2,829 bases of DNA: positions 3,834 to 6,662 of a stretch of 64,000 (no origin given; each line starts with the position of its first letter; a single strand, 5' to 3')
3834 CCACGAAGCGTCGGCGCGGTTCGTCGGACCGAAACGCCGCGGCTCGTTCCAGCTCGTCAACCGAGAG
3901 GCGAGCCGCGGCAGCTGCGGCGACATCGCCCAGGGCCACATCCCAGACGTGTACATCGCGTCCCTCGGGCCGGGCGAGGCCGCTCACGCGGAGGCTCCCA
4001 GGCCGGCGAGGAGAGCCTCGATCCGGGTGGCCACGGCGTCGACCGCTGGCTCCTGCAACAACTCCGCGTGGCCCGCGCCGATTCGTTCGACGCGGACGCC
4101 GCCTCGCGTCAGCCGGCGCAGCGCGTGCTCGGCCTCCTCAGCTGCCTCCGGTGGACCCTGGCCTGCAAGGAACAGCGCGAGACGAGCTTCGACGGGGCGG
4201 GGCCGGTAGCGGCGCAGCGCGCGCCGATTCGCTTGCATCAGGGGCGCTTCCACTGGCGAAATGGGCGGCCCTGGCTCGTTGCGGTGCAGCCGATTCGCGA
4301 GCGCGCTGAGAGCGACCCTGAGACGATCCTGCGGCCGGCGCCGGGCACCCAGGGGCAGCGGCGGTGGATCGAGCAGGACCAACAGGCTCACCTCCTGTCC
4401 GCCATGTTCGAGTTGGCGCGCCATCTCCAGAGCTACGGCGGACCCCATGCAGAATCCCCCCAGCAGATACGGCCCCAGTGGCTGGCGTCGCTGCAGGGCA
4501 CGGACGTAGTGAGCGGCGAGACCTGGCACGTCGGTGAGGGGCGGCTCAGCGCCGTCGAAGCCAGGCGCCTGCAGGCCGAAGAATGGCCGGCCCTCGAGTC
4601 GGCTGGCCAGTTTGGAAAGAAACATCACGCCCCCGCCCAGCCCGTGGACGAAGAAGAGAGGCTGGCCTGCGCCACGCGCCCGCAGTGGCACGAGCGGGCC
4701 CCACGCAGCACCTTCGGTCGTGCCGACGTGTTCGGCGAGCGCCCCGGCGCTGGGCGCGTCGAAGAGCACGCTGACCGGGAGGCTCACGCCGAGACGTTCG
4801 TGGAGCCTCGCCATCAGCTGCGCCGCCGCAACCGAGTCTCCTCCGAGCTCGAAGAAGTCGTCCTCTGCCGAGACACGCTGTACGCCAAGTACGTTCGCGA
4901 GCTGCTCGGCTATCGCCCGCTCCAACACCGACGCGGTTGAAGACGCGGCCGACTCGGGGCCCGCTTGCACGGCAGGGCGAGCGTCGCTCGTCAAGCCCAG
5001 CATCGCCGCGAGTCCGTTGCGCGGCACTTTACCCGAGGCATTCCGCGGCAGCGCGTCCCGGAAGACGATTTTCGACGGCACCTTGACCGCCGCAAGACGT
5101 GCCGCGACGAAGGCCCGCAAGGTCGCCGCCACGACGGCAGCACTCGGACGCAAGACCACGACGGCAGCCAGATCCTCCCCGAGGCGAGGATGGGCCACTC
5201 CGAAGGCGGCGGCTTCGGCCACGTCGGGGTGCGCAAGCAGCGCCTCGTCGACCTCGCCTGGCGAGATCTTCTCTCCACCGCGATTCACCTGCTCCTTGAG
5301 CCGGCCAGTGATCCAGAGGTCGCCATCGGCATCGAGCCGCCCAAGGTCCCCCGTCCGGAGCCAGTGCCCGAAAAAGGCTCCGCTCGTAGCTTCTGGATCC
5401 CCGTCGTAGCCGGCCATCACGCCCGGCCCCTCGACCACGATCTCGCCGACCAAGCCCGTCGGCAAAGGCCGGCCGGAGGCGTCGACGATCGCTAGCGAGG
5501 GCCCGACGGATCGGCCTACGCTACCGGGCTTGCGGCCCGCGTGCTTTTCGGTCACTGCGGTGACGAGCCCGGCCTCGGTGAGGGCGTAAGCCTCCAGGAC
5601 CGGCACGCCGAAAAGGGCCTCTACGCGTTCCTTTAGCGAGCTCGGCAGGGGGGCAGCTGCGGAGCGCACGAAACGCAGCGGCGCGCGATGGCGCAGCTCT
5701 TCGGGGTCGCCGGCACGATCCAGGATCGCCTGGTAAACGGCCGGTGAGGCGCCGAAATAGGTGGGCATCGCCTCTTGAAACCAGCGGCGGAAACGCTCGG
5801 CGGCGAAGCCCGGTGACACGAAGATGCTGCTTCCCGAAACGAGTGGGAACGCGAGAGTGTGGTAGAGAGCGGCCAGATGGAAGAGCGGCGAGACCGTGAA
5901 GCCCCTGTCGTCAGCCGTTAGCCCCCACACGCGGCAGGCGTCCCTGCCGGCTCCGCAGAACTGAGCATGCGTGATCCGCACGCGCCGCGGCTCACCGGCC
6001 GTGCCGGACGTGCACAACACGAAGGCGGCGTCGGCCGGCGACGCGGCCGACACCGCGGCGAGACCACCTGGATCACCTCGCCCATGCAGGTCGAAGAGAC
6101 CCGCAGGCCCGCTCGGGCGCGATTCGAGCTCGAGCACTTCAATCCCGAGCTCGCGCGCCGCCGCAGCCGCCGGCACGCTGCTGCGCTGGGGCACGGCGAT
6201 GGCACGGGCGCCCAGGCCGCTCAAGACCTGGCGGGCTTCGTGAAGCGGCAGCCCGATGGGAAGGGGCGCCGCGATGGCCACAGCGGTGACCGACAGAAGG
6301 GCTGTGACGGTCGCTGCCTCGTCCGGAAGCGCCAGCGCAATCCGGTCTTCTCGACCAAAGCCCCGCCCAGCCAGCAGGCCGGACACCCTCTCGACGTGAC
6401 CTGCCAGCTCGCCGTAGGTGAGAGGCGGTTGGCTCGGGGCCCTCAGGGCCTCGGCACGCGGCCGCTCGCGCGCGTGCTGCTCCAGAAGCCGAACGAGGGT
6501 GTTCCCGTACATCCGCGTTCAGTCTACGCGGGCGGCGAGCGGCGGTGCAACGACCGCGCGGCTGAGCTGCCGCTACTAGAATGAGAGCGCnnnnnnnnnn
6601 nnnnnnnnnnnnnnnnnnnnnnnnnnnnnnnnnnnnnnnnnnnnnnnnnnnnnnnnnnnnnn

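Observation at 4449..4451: Thioesterase domain of the NRPS-like protein has Cys at the nucleophile position (GxCxG instead of GxSxG)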

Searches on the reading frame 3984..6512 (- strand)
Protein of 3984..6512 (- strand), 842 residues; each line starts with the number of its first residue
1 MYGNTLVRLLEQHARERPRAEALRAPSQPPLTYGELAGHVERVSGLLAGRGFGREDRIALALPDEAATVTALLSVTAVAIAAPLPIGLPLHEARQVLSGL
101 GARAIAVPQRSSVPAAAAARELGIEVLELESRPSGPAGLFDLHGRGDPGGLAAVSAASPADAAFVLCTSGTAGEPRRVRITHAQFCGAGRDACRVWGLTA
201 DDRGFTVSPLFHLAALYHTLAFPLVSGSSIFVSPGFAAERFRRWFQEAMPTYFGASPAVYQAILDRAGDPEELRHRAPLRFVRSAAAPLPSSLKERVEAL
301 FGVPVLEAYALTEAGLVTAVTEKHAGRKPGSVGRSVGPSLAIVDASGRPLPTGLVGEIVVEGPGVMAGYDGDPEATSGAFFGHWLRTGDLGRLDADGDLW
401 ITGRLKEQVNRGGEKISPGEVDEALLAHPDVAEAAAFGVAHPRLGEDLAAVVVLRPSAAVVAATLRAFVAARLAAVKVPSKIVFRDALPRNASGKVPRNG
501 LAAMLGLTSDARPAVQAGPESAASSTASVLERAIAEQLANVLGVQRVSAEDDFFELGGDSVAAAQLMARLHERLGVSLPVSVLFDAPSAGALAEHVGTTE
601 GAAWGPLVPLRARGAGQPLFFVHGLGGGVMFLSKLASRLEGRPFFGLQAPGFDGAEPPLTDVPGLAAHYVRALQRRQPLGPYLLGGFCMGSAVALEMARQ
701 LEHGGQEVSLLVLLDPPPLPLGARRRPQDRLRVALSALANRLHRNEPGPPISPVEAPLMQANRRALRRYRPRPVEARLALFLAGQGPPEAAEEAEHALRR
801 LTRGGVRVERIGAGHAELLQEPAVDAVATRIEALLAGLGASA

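Call 5: search_protein_families(library=pfam, proteins=[window:3984-6512:-], max_evalue=0.01)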
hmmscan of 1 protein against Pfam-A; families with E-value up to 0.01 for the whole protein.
window:3984-6512:- (842 aa): 6 families
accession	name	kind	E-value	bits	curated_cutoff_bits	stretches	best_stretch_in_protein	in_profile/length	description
PF00501.34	AMP-binding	-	3e-57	194.6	29.9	1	10-369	1-383/384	AMP-binding enzyme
PF00975.26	Thioesterase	-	7.9e-31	108.5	26.4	1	617-834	1-225/226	Thioesterase domain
PF13193.12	AMP-binding_C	-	5.3e-19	69.4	24.5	1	420-495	1-76/76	AMP-binding enzyme C-terminal domain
PF00550.31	PP-binding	-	4.3e-18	65.8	20.8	1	533-596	2-67/67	Phosphopantetheine attachment site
PF12697.13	Abhydrolase_6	-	1.3e-09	39.5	26.3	1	619-827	1-214/217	Alpha/beta hydrolase family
PF00561.26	Abhydrolase_1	-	4.2e-07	30.3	25.8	1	618-723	2-111/245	alpha/beta hydrolase fold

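Call 6: search_protein_families(library=ncbifam, proteins=[window:3984-6512:-], max_evalue=0.01)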
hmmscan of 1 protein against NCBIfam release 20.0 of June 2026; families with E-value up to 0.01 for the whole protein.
window:3984-6512:- (842 aa): 111 families (the best 25 are shown)
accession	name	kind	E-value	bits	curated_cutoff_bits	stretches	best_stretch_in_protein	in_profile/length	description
NF004511.1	PRK05852.1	equivalog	1.2e-105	354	650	1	7-503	2-502/505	FadD7 family fatty acid--CoA ligase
NF004837.0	PRK06187.1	subfamily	1.1e-86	291.2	476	1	4-501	8-518/531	long-chain-fatty-acid--CoA ligase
NF005801.1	PRK07656.1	equivalog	1.1e-69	235.4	657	1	5-499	2-497/500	FadD3 family acyl-CoA ligase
NF004808.0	PRK06155.1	equivalog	5.5e-65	219.6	722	1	4-510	21-526/542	ATP-dependent acyl-CoA ligase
NF005714.0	PRK07529.1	subfamily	1.1e-64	219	632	2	155-503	213-574/640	acyl-CoA synthetase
NF005702.0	PRK07514.1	subfamily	8.9e-64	215.7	558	1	4-501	3-496/506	malonyl-CoA synthase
NF004114.0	PRK05605.1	equivalog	4e-63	213.6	766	2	154-503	215-567/575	long-chain-fatty-acid--CoA ligase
NF006182.0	PRK08316.1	subfamily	1e-62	212.4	663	1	4-496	11-508/523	fatty acyl-CoA synthetase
NF004797.0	PRK06145.1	equivalog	4.5e-60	203.4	850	1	10-500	8-490/499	acyl-CoA synthetase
NF005857.1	PRK07786.1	exception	3.5e-58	197.4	733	1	8-502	13-509/513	fatty-acid--CoA ligase FadD5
NF005858.0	PRK07787.1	subfamily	3.9e-58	197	575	1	11-502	8-469/471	acyl-CoA synthetase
NF052580.1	Str24CoAsynCasG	equivalog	1.3e-57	195.4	750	1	32-501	67-546/548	steroid-24-oyl-CoA synthetase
NF052269.1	Staph_lig_FadD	equivalog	4e-57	193.7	650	1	32-505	29-493/499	long-chain-fatty-acid--CoA ligase FadD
NF005307.0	PRK06839.1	equivalog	4.6e-57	193.8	748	1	10-503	8-491/496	o-succinylbenzoate--CoA ligase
NF038078.1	NRPS_MxcG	equivalog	5.3e-56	189.6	2300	1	6-601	458-1046/1442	myxochelin non-ribosomal peptide synthetase MxcG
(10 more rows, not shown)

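Call 11: find_homologous_proteins(query=window:3984-6512:-, max_evalue=1e-20)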
Query window:3984-6512:- (842 aa): 1653 proteins with E <= 1e-20 among 8000 candidates; the best 120 are listed.
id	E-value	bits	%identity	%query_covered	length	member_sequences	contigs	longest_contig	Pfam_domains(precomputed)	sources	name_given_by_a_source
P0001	0.0e+0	1813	100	100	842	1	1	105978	PF00550.32,PF00501.35,PF13193.13,PF00561.27,PF00975.27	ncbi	-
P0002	0.0e+0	1545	88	100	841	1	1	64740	PF00550.32,PF00501.35,PF13193.13,PF00975.27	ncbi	-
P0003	0.0e+0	1318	76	100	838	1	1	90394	PF00550.32,PF00501.35,PF13193.13,PF00561.27,PF00975.27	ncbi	-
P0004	0.0e+0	1286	74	100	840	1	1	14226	PF00550.32,PF00501.35,PF13193.13,PF00561.27,PF00975.27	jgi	-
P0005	5.8e-253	860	54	100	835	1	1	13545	PF00550.32,PF00501.35,PF13193.13,PF00561.27,PF00975.27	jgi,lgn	jgi:acyl-CoA synthetase (AMP-forming)/AMP-acid ligase II/thioesterase domain-containing protein/acyl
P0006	2.1e-248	845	53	100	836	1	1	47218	PF00550.32,PF00501.35,PF13193.13,PF00561.27,PF00975.27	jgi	jgi:oxalate---CoA ligase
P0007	1.1e-247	842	54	100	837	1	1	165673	PF00550.32,PF00501.35,PF13193.13,PF00975.27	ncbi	-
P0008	4.4e-241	821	53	98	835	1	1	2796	PF00550.32,PF00501.35,PF13193.13,PF00561.27,PF00975.27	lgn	-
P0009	3.5e-240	818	53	100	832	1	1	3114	PF00550.32,PF00501.35,PF13193.13,PF00561.27,PF00975.27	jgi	jgi:acyl-CoA synthetase (AMP-forming)/AMP-acid ligase II/thioesterase domain-containing protein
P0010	6.7e-160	552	38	99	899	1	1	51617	PF00550.32,PF00501.35,PF13193.13,PF00975.27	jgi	jgi:acyl-CoA synthetase (AMP-forming)/AMP-acid ligase II/thioesterase domain-containing protein/acyl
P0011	6.8e-156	539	42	99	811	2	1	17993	PF00550.32,PF00501.35,PF13193.13,PF00975.27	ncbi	-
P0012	4.9e-154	533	38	98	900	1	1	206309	PF00550.32,PF00501.35,PF13193.13,PF00975.27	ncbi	ncbi:MAG: non-ribosomal peptide synthetase [Gemmataceae bacterium]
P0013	7.0e-154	532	43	99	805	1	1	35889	PF00550.32,PF00501.35,PF13193.13,PF00975.27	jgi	jgi:acyl-CoA synthetase (AMP-forming)/AMP-acid ligase II/thioesterase domain-containing protein/acyl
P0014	3.8e-153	530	44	56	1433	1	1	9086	PF00550.32,PF00501.35,PF13193.13,PF00975.27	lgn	-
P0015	2.0e-151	524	43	85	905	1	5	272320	PF00550.32,PF00501.35,PF13193.13,PF00975.27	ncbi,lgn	-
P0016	4.2e-150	520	40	98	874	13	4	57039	PF00550.32,PF00501.35,PF13193.13,PF00975.27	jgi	jgi:acyl-CoA synthetase (AMP-forming)/AMP-acid ligase II/thioesterase domain-containing protein/acyl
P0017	1.6e-148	514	35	99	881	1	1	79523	PF00550.32,PF00501.35,PF13193.13,PF00561.27,PF00975.27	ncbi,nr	ncbi:MAG: AMP-binding protein [Aulosira sp. DedQUE10]|nr:AMP-binding protein [Aulosira sp. DedQUE10]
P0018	2.7e-148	514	39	98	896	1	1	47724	PF00550.32,PF00501.35,PF13193.13,PF00975.27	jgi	jgi:acyl-CoA synthetase (AMP-forming)/AMP-acid ligase II/thioesterase domain-containing protein/acyl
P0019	3.8e-148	513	40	96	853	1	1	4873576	PF00550.32,PF00501.35,PF13193.13,PF00975.27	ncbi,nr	ncbi:MAG: AMP-binding protein [Anaerolineae bacterium]|nr:MAG: AMP-binding protein [Anaerolineae bac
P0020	1.3e-146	508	35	99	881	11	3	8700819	PF00550.32,PF00501.35,PF13193.13,PF00561.27,PF00975.27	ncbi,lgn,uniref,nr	ncbi:AMP-binding enzyme domain protein [Tolypothrix tenuis PCC 7101]|uniref:AMP-binding enzyme domai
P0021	3.3e-146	507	43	85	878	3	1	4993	PF00550.32,PF00501.35,PF13193.13,PF00975.27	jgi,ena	-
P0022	3.4e-145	503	43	84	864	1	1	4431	PF00550.32,PF00501.35,PF13193.13,PF00975.27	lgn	-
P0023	2.5e-144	501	35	99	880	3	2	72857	PF00550.32,PF00501.35,PF13193.13,PF00561.27,PF00975.27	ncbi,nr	ncbi:MAG: alpha/beta fold hydrolase [Aulosira sp. ZfuVER01]|nr:AMP-binding protein [Aulosira sp. Zfu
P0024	6.5e-144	499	39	98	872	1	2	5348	PF00550.32,PF00501.35,PF13193.13,PF00561.27,PF00975.27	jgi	jgi:acyl-CoA synthetase (AMP-forming)/AMP-acid ligase II/thioesterase domain-containing protein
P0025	1.4e-142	495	38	100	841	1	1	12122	PF00550.32,PF00501.35,PF13193.13,PF00975.27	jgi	jgi:acyl-CoA synthetase (AMP-forming)/AMP-acid ligase II/thioesterase domain-containing protein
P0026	4.8e-141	490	37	99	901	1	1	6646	PF00550.32,PF00501.35,PF13193.13,PF00975.27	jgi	jgi:oxalate---CoA ligase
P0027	5.0e-141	490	37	97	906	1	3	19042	PF00550.32,PF00501.35,PF13193.13,PF00975.27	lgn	-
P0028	1.3e-140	488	37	100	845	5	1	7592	PF00550.32,PF00501.35,PF13193.13,PF00975.27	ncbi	ncbi:MAG: AMP-binding protein [Bacteroidota bacterium]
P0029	2.4e-140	487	36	93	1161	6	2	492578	PF00550.32,PF00501.35,PF13193.13,PF00975.27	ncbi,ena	-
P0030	2.9e-140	487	42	83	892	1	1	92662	PF00550.32,PF00501.35,PF13193.13,PF00975.27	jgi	jgi:acyl-CoA synthetase (AMP-forming)/AMP-acid ligase II/thioesterase domain-containing protein/acyl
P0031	6.6e-140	486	40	97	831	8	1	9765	PF00550.32,PF00501.35,PF13193.13,PF00975.27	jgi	-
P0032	5.2e-138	480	40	93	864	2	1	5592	PF00550.32,PF00501.35,PF13193.13,PF00561.27,PF00975.27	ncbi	-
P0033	9.3e-137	476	40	83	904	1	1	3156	PF00550.32,PF00501.35,PF13193.13,PF00975.27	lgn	-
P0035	6.1e-136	473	37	97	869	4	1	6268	PF00550.32,PF00501.35,PF13193.13,PF00975.27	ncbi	-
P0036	9.0e-136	472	36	99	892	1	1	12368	PF00550.32,PF00501.35,PF13193.13,PF00975.27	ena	-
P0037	1.4e-135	472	39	99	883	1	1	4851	PF00550.32,PF00501.35,PF13193.13,PF00975.27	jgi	jgi:oxalate---CoA ligase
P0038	1.6e-135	471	39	88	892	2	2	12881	PF00550.32,PF00501.35,PF13193.13,PF00975.27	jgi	jgi:acyl-CoA synthetase (AMP-forming)/AMP-acid ligase II/thioesterase domain-containing protein/aryl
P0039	3.4e-135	470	38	99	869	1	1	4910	PF00550.32,PF00501.35,PF13193.13,PF00975.27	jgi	jgi:acyl-CoA synthetase (AMP-forming)/AMP-acid ligase II/thioesterase domain-containing protein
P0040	3.9e-135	470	41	98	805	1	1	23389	PF00550.32,PF00501.35,PF13193.13,PF00975.27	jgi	jgi:acyl-CoA synthetase (AMP-forming)/AMP-acid ligase II/thioesterase domain-containing protein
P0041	4.5e-135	470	36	96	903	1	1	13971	PF00550.32,PF12697.14,PF00501.35,PF13193.13,PF00975.27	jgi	jgi:oxalate---CoA ligase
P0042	5.6e-135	470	39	97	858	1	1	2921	PF00550.32,PF00501.35,PF13193.13,PF00975.27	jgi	jgi:acyl-CoA synthetase (AMP-forming)/AMP-acid ligase II/thioesterase domain-containing protein/acyl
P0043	5.7e-135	470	37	98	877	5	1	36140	PF00550.32,PF00501.35,PF13193.13,PF00975.27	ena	-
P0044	9.8e-135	469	39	92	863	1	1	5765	PF00550.32,PF00501.35,PF13193.13,PF00975.27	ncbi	ncbi:MAG: AMP-binding protein, partial [Planctomycetota bacterium]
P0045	1.1e-134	469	36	98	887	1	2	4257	PF00550.32,PF00501.35,PF13193.13,PF00975.27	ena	-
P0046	1.2e-133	465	42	85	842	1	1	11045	PF00550.32,PF00501.35,PF13193.13,PF00975.27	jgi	jgi:acyl-CoA synthetase (AMP-forming)/AMP-acid ligase II/thioesterase domain-containing protein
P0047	2.7e-133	464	39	81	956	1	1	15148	PF00550.32,PF00501.35,PF13193.13,PF00975.27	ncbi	-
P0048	2.9e-133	464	38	92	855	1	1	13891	PF00550.32,PF00501.35,PF13193.13,PF00975.27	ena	-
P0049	5.1e-133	463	40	99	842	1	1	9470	PF00550.32,PF00501.35,PF13193.13,PF00975.27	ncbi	-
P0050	6.1e-133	463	39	87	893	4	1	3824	PF00550.32,PF00501.35,PF13193.13,PF00975.27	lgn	-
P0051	7.1e-133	463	42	84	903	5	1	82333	PF00550.32,PF00501.35,PF13193.13,PF00975.27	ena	-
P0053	6.2e-132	460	40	84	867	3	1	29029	PF00550.32,PF00501.35,PF13193.13,PF00975.27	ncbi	-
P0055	6.7e-132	459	37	98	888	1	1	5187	PF00550.32,PF00501.35,PF13193.13,PF00975.27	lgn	-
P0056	1.9e-131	458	36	95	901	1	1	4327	PF00550.32,PF00501.35,PF13193.13,PF00975.27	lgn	-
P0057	3.3e-131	457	38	99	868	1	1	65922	PF00550.32,PF00501.35,PF13193.13,PF00975.27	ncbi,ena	-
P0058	5.0e-131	457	41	86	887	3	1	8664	PF00550.32,PF00501.35,PF13193.13,PF00975.27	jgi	jgi:acyl-CoA synthetase (AMP-forming)/AMP-acid ligase II/thioesterase domain-containing protein/acyl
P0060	9.6e-131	456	44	68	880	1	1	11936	PF00550.32,PF00501.35,PF13193.13,PF00975.27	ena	-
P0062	1.5e-130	455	39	85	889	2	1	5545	PF00550.32,PF00501.35,PF13193.13,PF00975.27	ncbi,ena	-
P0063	2.5e-130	454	40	85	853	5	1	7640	PF00550.32,PF00501.35,PF13193.13,PF00975.27,PF12146.16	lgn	-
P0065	3.8e-130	454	37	99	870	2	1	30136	PF00550.32,PF00501.35,PF13193.13,PF00975.27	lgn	-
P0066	1.1e-129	452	37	97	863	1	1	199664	PF00550.32,PF00501.35,PF13193.13,PF00975.27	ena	-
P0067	1.9e-129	451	35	99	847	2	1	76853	PF00550.32,PF00501.35,PF13193.13,PF00975.27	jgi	-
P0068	9.7e-129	449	41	85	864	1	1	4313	PF00550.32,PF00501.35,PF13193.13,PF00975.27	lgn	-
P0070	2.4e-128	448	37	93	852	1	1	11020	PF00550.32,PF00501.35,PF13193.13,PF00975.27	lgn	-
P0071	2.5e-128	448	36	99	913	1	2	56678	PF00550.32,PF00501.35,PF13193.13,PF00975.27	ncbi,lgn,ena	-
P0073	2.7e-128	448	38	99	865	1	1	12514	PF00550.32,PF00501.35,PF13193.13,PF00975.27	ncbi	-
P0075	6.3e-128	446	36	97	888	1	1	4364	PF00550.32,PF00501.35,PF13193.13,PF00975.27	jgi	jgi:acyl-CoA synthetase (AMP-forming)/AMP-acid ligase II/thioesterase domain-containing protein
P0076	8.1e-128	446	41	84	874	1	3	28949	PF00550.32,PF00501.35,PF13193.13,PF00975.27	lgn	-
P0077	9.6e-128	446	37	99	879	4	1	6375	PF00550.32,PF00501.35,PF13193.13,PF00561.27,PF00975.27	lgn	-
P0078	1.2e-127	445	39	84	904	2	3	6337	PF00550.32,PF00501.35,PF13193.13,PF00975.27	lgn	-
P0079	1.4e-127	445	35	95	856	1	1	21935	PF00550.32,PF00501.35,PF13193.13,PF00975.27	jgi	jgi:acyl-CoA synthetase (AMP-forming)/AMP-acid ligase II/thioesterase domain-containing protein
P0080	1.6e-127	445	35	96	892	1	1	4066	PF00550.32,PF12697.14,PF00501.35,PF13193.13,PF00975.27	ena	-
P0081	2.3e-127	444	38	99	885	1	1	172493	PF00550.32,PF00501.35,PF13193.13,PF00975.27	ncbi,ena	-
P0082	3.7e-127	444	41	84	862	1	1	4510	PF00550.32,PF00501.35,PF13193.13,PF00975.27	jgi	jgi:acyl-CoA synthetase (AMP-forming)/AMP-acid ligase II/thioesterase domain-containing protein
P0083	3.9e-127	444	38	99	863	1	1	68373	PF00550.32,PF00501.35,PF13193.13,PF00975.27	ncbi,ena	-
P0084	1.7e-126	442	35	98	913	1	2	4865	PF00550.32,PF00501.35,PF13193.13,PF00975.27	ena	-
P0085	3.5e-126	441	39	85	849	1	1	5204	PF00550.32,PF00501.35,PF13193.13,PF00975.27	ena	-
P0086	5.8e-126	440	41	85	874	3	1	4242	PF00550.32,PF00501.35,PF13193.13,PF00975.27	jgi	jgi:acyl-CoA synthetase (AMP-forming)/AMP-acid ligase II/thioesterase domain-containing protein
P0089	1.1e-125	439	40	84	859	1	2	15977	PF00550.32,PF00501.35,PF13193.13,PF00975.27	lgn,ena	-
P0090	1.4e-125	439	37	98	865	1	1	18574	PF00550.32,PF00501.35,PF13193.13,PF00975.27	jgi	jgi:acyl-CoA synthetase (AMP-forming)/AMP-acid ligase II/thioesterase domain-containing protein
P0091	2.7e-125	438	42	84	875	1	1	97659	PF00550.32,PF00501.35,PF13193.13,PF00975.27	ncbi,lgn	-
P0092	2.9e-125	438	37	97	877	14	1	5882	PF00550.32,PF00501.35,PF13193.13,PF00975.27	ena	-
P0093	3.3e-125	437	40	84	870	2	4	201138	PF00550.32,PF00501.35,PF13193.13,PF00975.27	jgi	-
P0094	4.0e-125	437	40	84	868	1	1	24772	PF00550.32,PF00501.35,PF13193.13,PF00975.27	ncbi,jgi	ncbi:MAG: AMP-binding protein [Acidimicrobiia bacterium]|jgi:acyl-CoA synthetase (AMP-forming)/AMP-a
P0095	4.1e-125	437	39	88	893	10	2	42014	PF00550.32,PF00501.35,PF13193.13,PF00975.27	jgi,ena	-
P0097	9.9e-125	436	38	84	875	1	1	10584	PF00550.32,PF00501.35,PF13193.13,PF00975.27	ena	-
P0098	1.1e-124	436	40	87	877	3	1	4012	PF00550.32,PF00501.35,PF13193.13,PF00975.27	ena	-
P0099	1.8e-124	435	40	84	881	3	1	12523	PF00550.32,PF00501.35,PF13193.13,PF00975.27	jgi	jgi:acyl-CoA synthetase (AMP-forming)/AMP-acid ligase II/thioesterase domain-containing protein/acyl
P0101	4.0e-124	434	41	83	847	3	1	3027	PF00550.32,PF00501.35,PF13193.13,PF00975.27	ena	-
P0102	4.2e-124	434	34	85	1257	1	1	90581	PF00550.32,PF00501.35,PF13193.13,PF00975.27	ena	-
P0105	1.6e-123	432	37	99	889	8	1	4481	PF00550.32,PF00501.35,PF13193.13,PF00975.27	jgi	jgi:acyl-CoA synthetase (AMP-forming)/AMP-acid ligase II/thioesterase domain-containing protein/acyl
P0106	1.6e-123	432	41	84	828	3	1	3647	PF00550.32,PF00501.35,PF13193.13,PF00975.27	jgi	jgi:acyl-CoA synthetase (AMP-forming)/AMP-acid ligase II/thioesterase domain-containing protein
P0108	2.2e-123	431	36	98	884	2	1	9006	PF00550.32,PF00501.35,PF13193.13,PF00975.27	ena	-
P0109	2.4e-123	431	36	98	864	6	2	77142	PF00550.32,PF00501.35,PF13193.13,PF00975.27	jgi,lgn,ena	-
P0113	7.1e-123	430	39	84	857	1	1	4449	PF00550.32,PF12697.14,PF00501.35,PF13193.13,PF00975.27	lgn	-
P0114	7.5e-123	430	36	99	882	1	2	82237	PF00550.32,PF00501.35,PF13193.13,PF00975.27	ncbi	ncbi:MAG: AMP-binding protein [Bryobacteraceae bacterium]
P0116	8.4e-123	429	39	85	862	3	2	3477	PF00550.32,PF00501.35,PF13193.13,PF00975.27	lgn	-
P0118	9.5e-123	429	37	85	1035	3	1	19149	PF00550.32,PF00501.35,PF13193.13,PF00975.27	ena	-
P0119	1.1e-122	429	39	85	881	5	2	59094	PF00550.32,PF00501.35,PF13193.13,PF00975.27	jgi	jgi:oxalate---CoA ligase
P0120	1.3e-122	429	38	86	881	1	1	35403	PF00550.32,PF00501.35,PF13193.13,PF00975.27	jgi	jgi:oxalate---CoA ligase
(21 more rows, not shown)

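Call 14: find_encoding_contigs(protein=P0001, flank=10000, max_places=3)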
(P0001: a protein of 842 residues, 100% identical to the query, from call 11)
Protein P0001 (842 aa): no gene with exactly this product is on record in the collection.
